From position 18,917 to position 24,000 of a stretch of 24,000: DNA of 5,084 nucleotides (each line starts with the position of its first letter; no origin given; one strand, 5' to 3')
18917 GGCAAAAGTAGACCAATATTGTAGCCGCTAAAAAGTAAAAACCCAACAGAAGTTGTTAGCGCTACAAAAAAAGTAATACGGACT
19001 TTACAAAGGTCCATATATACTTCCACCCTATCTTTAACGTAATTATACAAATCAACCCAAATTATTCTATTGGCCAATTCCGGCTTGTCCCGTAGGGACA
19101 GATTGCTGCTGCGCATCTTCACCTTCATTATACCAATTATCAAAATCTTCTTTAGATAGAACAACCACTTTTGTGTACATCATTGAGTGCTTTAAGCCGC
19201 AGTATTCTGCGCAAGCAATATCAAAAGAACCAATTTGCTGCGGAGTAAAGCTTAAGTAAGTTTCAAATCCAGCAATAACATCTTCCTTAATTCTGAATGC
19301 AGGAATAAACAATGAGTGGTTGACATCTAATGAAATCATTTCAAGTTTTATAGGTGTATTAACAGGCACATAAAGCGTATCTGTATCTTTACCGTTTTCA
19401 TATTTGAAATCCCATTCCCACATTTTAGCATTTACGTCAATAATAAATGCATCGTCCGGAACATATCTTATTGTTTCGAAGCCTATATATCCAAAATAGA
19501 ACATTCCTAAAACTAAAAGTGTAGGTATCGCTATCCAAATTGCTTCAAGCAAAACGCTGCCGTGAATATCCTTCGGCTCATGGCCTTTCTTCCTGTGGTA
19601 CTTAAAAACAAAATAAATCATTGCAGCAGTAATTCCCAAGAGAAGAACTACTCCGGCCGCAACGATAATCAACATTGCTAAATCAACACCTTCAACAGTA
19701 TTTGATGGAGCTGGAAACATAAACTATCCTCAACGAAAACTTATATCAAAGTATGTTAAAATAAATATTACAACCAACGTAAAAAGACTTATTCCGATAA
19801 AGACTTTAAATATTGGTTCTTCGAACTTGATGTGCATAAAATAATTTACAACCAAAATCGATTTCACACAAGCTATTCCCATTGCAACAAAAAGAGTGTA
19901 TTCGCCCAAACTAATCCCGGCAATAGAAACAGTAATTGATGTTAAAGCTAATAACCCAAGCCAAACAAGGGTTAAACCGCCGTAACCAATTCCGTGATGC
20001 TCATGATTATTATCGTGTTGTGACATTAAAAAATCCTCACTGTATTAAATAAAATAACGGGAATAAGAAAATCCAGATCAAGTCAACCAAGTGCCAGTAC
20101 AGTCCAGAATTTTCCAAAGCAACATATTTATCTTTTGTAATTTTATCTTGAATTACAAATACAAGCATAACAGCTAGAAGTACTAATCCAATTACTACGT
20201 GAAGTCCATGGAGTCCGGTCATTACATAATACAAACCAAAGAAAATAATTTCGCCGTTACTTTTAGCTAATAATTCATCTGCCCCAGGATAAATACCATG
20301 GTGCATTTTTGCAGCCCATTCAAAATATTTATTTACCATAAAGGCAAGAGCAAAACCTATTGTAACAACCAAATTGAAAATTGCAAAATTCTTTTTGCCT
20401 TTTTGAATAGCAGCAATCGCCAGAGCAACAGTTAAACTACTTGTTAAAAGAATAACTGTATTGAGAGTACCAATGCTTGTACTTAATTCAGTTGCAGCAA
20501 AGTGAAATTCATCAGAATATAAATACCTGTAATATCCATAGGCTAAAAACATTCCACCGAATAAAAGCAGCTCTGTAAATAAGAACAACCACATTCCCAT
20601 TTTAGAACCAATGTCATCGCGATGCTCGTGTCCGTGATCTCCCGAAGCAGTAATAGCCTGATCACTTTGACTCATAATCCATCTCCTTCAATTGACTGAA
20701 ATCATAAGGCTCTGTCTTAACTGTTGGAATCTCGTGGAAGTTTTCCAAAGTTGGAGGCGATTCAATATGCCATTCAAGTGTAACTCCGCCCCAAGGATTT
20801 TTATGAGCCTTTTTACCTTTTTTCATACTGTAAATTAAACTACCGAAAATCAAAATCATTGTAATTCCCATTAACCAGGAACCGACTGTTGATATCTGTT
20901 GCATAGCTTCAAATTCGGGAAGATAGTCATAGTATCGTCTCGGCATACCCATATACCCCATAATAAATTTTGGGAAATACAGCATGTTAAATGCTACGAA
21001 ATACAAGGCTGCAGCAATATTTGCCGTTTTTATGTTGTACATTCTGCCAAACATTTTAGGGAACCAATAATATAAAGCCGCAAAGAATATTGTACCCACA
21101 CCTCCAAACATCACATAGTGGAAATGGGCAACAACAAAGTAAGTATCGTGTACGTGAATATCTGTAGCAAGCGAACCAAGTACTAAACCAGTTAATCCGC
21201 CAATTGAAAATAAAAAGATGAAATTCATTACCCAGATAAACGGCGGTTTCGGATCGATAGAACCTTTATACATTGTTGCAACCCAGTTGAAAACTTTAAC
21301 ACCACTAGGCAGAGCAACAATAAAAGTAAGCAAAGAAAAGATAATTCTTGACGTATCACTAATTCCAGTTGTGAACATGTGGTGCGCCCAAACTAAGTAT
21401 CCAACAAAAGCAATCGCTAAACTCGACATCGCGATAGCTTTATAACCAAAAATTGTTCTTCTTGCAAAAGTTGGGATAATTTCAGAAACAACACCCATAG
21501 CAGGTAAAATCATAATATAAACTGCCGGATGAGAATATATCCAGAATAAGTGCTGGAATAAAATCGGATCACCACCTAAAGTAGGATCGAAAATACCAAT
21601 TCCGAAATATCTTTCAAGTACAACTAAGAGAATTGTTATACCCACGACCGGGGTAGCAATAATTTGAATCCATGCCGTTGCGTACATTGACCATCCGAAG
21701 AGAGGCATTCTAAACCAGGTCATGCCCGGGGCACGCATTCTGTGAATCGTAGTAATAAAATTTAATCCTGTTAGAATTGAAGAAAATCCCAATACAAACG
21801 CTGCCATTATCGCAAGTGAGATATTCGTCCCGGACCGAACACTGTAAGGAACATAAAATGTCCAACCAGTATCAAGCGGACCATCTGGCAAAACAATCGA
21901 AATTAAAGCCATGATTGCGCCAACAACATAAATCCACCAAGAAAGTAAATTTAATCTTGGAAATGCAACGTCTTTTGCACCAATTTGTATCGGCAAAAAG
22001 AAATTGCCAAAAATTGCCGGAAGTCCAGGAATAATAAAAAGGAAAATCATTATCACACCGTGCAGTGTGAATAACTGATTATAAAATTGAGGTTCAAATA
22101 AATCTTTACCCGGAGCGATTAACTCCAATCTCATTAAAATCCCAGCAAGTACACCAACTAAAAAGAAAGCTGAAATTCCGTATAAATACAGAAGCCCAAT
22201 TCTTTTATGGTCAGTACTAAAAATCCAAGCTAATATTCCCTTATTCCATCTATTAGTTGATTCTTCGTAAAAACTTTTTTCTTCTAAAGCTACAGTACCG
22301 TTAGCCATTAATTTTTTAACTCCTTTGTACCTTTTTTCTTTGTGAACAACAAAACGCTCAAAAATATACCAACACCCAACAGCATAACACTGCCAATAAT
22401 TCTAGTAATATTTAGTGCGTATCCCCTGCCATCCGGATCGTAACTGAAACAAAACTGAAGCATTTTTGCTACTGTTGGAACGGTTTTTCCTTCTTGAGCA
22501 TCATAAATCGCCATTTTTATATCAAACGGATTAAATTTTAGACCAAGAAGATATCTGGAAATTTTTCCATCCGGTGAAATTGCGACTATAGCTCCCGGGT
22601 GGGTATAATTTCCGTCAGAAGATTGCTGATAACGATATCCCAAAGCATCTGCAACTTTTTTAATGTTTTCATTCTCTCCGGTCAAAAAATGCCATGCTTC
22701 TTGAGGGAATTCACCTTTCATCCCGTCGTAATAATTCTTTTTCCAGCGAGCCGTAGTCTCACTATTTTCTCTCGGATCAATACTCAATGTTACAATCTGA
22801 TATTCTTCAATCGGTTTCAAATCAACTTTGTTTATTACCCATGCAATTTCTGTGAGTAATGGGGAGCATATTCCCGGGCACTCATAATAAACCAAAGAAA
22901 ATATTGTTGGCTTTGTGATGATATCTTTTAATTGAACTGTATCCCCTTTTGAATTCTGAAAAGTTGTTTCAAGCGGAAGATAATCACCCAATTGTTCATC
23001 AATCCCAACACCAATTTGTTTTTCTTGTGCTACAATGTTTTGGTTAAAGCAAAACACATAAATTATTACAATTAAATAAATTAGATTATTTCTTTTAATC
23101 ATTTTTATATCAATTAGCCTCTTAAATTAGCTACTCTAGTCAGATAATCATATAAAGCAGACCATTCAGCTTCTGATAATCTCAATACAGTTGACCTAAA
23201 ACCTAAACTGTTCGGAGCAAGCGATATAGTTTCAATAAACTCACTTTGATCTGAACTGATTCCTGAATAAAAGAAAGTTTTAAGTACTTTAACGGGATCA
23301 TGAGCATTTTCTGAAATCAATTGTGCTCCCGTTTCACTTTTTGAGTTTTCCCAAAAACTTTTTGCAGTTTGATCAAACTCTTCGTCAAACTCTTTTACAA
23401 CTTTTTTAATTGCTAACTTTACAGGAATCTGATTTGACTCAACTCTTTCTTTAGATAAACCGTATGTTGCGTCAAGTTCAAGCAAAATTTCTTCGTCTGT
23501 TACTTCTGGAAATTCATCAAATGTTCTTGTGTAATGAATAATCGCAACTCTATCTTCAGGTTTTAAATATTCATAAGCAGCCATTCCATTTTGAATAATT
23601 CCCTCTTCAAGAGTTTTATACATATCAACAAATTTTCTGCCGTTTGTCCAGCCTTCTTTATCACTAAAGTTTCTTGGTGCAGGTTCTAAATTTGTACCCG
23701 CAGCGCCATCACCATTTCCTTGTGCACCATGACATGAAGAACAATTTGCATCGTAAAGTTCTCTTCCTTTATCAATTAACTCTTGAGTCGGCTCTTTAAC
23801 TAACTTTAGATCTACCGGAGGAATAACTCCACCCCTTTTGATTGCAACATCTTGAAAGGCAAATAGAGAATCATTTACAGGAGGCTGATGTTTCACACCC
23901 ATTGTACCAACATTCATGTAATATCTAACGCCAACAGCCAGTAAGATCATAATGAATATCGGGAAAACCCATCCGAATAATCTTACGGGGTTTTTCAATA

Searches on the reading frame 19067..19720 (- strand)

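Call 9: search_protein_families(library=pfam, proteins=[window:19067-19720:-], max_evalue=0.001)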
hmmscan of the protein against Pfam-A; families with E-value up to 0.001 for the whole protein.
window:19067-19720:- (217 aa): 3 families
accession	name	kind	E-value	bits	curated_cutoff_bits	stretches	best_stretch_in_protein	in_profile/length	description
PF00116.26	COX2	-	3.2e-11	43.6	22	1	114-182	46-114/120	Cytochrome C oxidase subunit II, periplasmic domain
PF02790.20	COX2_TM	-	6.5e-06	26.7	22.8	1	15-71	25-79/88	Cytochrome C oxidase subunit II, transmembrane domain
PF13473.12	Cupredoxin_1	-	0.00041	20.8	27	1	112-171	33-93/104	Cupredoxin-like domain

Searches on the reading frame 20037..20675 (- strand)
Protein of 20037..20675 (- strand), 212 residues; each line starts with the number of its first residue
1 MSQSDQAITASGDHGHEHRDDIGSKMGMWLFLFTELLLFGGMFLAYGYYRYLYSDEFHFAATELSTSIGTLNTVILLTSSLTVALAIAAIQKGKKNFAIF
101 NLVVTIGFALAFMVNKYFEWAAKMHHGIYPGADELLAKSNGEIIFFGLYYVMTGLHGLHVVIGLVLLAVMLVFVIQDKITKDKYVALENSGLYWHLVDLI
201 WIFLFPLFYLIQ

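Call 9: search_protein_families(library=pfam, proteins=[window:20037-20675:-], max_evalue=0.001)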
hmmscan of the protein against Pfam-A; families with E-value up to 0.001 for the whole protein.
window:20037-20675:- (212 aa): 1 family
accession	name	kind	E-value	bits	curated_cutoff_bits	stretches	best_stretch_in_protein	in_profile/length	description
PF00510.24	COX3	-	3.3e-23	83.3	23.8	1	11-210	65-255/258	Cytochrome c oxidase subunit III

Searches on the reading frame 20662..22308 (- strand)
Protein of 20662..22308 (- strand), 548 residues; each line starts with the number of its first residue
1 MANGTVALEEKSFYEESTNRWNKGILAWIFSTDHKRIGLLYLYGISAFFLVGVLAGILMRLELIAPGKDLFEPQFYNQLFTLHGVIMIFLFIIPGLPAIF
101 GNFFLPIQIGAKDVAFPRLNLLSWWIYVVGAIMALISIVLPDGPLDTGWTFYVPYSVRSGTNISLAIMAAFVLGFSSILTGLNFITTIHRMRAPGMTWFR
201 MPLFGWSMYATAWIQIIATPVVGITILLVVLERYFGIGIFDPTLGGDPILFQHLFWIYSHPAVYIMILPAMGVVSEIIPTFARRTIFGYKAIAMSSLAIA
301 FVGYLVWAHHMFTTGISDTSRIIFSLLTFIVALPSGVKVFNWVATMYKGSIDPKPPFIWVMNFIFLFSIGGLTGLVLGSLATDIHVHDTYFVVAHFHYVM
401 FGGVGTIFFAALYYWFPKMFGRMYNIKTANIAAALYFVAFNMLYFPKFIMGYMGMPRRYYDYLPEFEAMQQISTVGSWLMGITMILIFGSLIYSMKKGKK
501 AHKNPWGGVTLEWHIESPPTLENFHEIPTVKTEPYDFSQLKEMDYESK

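Call 9: search_protein_families(library=pfam, proteins=[window:20662-22308:-], max_evalue=0.001)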
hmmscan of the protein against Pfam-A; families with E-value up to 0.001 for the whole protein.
window:20662-22308:- (548 aa): 1 family
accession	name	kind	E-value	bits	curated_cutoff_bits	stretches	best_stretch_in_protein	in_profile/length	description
PF00115.25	COX1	-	1.1e-156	522.5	34.8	1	36-478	1-435/436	Cytochrome C and Quinol oxidase polypeptide I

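Call 20: list_cluster_members(proteins=[window:20665-22308:-, window:2306-3157:-, window:1854-2306:-, window:6362-6595:-, window:5412-5849:-, window:5144-5386:-, window:6906-7646:+, window:14935-16011:-])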
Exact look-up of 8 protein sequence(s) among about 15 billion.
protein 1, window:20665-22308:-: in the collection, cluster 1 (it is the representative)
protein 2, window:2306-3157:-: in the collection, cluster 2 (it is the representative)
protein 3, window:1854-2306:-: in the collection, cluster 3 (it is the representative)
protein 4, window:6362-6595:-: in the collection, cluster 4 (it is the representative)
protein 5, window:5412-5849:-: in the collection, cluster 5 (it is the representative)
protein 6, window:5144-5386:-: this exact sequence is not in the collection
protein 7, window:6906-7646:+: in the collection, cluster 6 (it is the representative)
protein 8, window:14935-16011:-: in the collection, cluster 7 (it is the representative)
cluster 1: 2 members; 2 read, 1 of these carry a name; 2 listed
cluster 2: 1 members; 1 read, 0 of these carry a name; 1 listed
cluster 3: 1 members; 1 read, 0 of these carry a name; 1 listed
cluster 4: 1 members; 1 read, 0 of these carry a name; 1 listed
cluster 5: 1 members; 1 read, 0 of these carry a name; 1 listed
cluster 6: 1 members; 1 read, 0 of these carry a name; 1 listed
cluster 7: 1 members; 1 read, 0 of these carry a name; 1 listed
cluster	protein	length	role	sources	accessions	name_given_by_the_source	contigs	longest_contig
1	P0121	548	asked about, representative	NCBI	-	-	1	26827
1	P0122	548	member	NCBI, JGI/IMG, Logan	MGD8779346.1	MAG: cytochrome c oxidase subunit I [Ignavibacteria bacterium] | cytochrome c oxidase subunit 1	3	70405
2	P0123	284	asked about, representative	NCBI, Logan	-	-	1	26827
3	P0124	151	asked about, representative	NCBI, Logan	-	-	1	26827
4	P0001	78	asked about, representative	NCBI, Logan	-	-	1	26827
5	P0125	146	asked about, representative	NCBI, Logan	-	-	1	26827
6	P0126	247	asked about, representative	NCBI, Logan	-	-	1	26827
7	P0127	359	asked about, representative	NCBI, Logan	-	-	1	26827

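Call 24: find_related_loci(query=A1, collection=genome_contigs, flank=5000)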
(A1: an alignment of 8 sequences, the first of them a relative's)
Query A1 (146 aa) in genome_contigs; peptide patterns used: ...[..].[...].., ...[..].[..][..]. (x = any residue, [..] = any of these).
115 stretches matched a pattern; 5 encode a relative of the query (tblastn E <= 1e-3); 5 distinct loci.
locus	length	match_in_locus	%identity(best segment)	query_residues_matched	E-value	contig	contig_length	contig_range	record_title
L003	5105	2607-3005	59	1-130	4e-48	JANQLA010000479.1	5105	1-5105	MAG: Melioribacteraceae bacterium isolate PL25a_bin.33 k99_3724639, whole genome shotgun sequence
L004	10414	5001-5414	55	4-146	9e-43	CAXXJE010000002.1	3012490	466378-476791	MAG: Melioribacteraceae bacterium isolate 0e482c3f-fd6f-4299-bd25-db1c54be0b18 genome assembly, contig: contig_2, whole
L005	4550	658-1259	49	7-120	3e-35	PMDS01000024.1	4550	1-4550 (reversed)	MAG: Melioribacter sp. isolate fen_1284 73.20120700_E2X.198_contig_261619, whole genome shotgun sequence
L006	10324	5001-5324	49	11-118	2e-27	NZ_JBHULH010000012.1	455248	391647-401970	Pseudotenacibaculum haliotis strain KCTC 52127 platanus_K_default_12, whole genome shotgun sequence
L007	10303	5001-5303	49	12-113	1e-26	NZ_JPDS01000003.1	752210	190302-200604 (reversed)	Polaribacter sp. Hel1_85 PHEL85c, whole genome shotgun sequence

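Call 35: search_protein_representatives(alignment_id=A1)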
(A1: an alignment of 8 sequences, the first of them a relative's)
Query: 8 sequences, 146 profile positions. Proteins with E-value up to 0.001 (for the whole library): 165; up to 1e-10: 59; up to 1e-30: 6. The best 150 are listed.
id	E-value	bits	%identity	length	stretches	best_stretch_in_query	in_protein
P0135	6.2e-57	207.8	-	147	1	4-142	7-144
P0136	9.0e-42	158.6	-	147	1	6-133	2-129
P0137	3.0e-35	137.4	-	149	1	8-137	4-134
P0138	1.7e-31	125.3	-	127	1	1-115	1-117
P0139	1.7e-31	125.2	-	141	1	7-144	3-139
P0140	3.0e-31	124.4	-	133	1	9-129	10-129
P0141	2.7e-30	121.4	-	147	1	4-111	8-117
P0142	1.5e-28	115.7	-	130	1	4-128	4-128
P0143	9.6e-28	113.1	-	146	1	1-140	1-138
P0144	1.2e-27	112.8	-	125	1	7-114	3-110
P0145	3.4e-27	111.3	-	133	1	4-128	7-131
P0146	1.5e-26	109.2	-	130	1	1-127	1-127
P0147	3.4e-26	108.1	-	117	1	6-108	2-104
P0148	1.0e-25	106.5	-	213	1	6-113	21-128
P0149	1.3e-25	106.1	-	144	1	11-139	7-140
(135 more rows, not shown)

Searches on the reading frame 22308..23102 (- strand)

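Call 9: search_protein_families(library=pfam, proteins=[window:22308-23102:-], max_evalue=0.001)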
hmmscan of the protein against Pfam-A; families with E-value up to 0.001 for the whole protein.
window:22308-23102:- (264 aa): 1 family
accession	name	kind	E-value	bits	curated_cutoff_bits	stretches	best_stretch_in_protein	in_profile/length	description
PF02630.20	SCO1-SenC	-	8.4e-12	45.6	22.8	1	48-180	6-133/134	SCO1/SenC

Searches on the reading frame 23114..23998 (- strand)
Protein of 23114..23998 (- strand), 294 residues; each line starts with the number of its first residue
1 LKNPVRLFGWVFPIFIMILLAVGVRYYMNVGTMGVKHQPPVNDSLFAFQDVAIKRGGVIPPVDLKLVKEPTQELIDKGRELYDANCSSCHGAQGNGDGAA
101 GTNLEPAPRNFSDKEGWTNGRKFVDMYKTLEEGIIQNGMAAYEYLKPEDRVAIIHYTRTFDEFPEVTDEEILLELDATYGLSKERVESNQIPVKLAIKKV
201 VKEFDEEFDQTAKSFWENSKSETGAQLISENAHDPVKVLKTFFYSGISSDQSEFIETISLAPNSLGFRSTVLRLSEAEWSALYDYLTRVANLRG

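Call 9: search_protein_families(library=pfam, proteins=[window:23114-23998:-], max_evalue=0.001)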
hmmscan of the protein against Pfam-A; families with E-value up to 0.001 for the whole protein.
window:23114-23998:- (294 aa): 2 families
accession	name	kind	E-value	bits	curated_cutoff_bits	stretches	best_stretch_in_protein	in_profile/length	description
PF00034.26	Cytochrom_C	-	5.8e-13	50.4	21.3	1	76-159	2-88/90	Cytochrome c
PF13442.11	Cytochrome_CBB3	-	1.9e-10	41.3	27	1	75-156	3-67/68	Cytochrome C oxidase, cbb3-type, subunit III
